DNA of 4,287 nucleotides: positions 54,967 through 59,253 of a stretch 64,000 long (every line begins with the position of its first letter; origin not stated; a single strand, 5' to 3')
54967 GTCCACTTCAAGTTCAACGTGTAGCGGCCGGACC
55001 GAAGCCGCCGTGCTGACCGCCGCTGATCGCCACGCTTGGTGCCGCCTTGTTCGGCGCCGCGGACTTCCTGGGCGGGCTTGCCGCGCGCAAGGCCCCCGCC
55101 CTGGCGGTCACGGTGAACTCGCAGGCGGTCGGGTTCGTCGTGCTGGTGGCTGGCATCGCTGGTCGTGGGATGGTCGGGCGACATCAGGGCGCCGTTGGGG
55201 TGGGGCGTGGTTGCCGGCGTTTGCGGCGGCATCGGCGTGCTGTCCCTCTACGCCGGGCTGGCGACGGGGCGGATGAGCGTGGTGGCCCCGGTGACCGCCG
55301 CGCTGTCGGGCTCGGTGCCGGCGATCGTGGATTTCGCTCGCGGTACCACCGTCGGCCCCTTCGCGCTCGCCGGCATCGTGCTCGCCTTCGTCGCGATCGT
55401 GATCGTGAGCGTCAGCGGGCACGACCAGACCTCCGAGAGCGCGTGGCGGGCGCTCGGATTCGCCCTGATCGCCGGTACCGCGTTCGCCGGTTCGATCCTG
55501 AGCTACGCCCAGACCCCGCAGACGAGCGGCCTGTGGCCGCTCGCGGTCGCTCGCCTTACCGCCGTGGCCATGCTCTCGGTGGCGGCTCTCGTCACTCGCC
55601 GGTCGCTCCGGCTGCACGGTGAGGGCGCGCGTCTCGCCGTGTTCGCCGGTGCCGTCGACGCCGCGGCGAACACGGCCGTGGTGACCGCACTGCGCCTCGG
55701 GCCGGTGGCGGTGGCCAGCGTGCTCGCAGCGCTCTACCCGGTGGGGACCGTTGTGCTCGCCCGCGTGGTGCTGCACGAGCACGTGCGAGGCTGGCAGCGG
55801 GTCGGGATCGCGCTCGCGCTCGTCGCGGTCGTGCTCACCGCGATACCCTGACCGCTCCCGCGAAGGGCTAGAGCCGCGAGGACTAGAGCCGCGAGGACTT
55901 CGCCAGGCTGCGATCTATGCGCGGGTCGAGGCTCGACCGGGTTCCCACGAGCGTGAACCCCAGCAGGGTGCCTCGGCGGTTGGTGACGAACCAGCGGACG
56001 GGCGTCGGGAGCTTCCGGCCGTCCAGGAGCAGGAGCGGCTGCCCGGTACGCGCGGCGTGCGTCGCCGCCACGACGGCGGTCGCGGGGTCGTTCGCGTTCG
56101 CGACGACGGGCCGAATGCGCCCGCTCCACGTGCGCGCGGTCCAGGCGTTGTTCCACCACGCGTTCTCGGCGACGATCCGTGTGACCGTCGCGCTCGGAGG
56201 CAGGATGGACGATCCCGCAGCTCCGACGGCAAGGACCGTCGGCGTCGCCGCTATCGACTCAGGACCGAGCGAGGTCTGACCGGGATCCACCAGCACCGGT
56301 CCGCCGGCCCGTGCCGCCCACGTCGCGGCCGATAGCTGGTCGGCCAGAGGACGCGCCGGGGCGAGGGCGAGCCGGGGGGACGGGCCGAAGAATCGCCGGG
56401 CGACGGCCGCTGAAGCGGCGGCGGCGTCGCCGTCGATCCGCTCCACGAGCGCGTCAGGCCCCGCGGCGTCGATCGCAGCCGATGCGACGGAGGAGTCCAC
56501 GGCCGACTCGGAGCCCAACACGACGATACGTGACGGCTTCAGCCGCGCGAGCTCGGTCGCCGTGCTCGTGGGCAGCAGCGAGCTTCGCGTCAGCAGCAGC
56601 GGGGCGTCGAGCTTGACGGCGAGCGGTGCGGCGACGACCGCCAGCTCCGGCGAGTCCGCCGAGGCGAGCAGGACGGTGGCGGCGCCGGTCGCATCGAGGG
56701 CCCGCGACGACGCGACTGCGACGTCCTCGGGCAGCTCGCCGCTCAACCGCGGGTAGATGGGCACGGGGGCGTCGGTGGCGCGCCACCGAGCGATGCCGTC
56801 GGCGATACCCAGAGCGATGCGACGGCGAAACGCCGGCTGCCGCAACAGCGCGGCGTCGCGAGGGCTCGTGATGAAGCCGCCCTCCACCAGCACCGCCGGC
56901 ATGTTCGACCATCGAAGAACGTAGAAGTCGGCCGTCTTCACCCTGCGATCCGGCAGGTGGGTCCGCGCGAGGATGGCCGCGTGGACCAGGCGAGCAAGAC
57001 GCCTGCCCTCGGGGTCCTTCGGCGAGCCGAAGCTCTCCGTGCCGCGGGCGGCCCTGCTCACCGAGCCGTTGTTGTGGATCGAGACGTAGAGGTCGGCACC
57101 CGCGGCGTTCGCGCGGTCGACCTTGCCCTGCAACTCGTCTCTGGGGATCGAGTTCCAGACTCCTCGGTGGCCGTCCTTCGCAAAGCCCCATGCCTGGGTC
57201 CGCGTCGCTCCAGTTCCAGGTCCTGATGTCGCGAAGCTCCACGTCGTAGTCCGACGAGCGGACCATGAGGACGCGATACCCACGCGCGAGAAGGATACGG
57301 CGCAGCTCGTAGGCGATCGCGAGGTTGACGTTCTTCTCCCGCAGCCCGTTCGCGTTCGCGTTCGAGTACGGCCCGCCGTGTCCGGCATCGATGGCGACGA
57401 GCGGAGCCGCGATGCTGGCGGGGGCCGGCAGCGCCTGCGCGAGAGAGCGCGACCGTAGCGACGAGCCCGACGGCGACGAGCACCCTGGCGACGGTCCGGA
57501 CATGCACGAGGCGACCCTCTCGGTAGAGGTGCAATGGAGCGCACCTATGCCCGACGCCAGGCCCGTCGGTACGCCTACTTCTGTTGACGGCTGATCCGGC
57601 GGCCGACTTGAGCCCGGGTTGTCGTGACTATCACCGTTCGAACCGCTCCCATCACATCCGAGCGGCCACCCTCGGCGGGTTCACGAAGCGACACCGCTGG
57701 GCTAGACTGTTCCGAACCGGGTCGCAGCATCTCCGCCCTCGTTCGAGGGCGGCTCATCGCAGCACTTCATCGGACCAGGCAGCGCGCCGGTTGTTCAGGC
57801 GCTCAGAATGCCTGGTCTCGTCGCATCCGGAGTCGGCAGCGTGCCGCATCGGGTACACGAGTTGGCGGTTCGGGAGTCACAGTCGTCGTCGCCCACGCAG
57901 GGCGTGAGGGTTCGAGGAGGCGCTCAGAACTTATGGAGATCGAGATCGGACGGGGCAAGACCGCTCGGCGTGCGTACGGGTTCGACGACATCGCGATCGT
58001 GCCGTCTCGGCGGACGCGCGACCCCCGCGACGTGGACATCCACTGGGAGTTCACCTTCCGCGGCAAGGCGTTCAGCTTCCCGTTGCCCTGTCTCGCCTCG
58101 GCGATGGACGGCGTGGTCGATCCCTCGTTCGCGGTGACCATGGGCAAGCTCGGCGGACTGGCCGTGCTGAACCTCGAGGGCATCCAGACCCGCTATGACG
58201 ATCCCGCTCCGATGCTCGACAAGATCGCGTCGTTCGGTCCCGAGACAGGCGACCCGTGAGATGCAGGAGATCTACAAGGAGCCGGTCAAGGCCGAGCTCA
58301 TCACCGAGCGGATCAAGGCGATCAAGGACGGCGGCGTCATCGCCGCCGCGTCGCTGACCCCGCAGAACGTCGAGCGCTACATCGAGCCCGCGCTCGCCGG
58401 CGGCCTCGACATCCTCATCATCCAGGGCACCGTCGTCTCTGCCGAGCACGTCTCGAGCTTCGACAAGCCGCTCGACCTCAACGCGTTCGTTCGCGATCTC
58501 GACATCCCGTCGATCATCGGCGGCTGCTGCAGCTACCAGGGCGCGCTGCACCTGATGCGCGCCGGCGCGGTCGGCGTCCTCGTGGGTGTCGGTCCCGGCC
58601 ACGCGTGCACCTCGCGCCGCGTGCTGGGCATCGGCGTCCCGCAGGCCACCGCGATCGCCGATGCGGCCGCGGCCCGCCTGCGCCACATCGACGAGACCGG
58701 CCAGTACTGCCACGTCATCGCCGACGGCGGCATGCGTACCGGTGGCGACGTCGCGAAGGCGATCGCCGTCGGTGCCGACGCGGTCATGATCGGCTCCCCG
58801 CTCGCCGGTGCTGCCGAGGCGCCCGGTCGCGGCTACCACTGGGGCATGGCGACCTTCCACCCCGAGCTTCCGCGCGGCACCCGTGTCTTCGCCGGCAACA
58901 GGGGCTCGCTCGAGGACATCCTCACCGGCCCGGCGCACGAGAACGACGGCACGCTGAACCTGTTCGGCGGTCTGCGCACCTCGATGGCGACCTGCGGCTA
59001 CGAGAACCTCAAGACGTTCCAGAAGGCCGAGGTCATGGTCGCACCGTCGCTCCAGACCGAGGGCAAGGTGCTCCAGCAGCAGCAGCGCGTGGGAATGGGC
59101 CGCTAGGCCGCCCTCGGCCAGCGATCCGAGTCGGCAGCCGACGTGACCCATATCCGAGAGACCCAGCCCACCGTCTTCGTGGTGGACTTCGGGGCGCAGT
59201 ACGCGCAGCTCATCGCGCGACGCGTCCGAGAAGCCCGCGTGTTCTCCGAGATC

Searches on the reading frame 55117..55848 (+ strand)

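Call 63: search_protein_families(library=pfam, proteins=[window:55117-55848:+], max_evalue=0.0001)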
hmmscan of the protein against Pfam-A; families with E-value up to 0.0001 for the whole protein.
window:55117-55848:+ (244 aa): 1 family
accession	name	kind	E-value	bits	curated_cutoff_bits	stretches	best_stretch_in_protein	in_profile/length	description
PF00892.27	EamA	-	1.2e-12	48.6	28.2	1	113-241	4-133/135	EamA-like transporter family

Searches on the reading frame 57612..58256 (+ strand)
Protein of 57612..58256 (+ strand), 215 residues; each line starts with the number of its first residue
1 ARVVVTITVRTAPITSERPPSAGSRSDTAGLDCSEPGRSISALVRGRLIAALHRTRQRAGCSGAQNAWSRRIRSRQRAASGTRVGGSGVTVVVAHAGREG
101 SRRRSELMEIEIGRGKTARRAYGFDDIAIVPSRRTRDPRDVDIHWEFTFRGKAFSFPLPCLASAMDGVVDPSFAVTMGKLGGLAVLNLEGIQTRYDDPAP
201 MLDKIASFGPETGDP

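Call 63: search_protein_families(library=pfam, proteins=[window:57612-58256:+], max_evalue=0.0001)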
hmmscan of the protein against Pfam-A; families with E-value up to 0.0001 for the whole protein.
window:57612-58256:+ (215 aa): 1 family
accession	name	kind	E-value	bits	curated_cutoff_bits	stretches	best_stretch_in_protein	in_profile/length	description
PF00478.31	IMPDH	-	8.5e-08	32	25.6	1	121-187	1-64/345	IMP dehydrogenase / GMP reductase domain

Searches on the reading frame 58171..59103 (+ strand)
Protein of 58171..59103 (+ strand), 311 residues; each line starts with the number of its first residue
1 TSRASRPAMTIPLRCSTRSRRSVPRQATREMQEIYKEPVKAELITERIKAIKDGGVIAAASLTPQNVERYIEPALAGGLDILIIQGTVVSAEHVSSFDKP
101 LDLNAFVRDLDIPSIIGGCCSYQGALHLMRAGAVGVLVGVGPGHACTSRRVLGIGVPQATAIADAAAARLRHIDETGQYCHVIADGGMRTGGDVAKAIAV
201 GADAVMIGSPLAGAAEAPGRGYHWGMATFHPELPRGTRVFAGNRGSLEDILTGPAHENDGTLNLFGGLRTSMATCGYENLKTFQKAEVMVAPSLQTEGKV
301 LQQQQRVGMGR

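Call 63: search_protein_families(library=pfam, proteins=[window:58171-59103:+], max_evalue=0.0001)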
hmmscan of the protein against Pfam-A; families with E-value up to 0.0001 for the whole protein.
window:58171-59103:+ (311 aa): 3 families
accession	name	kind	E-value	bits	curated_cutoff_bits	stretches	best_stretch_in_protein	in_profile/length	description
PF00478.31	IMPDH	-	7.7e-35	120.9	25.6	1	56-221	94-249/345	IMP dehydrogenase / GMP reductase domain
PF01070.24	FMN_dh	-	4e-13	49.6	24.9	1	102-219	209-313/350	FMN-dependent dehydrogenase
PF01645.23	Glu_synthase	-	2.2e-07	30.8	20.4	1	153-209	251-305/369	Conserved region in glutamate synthase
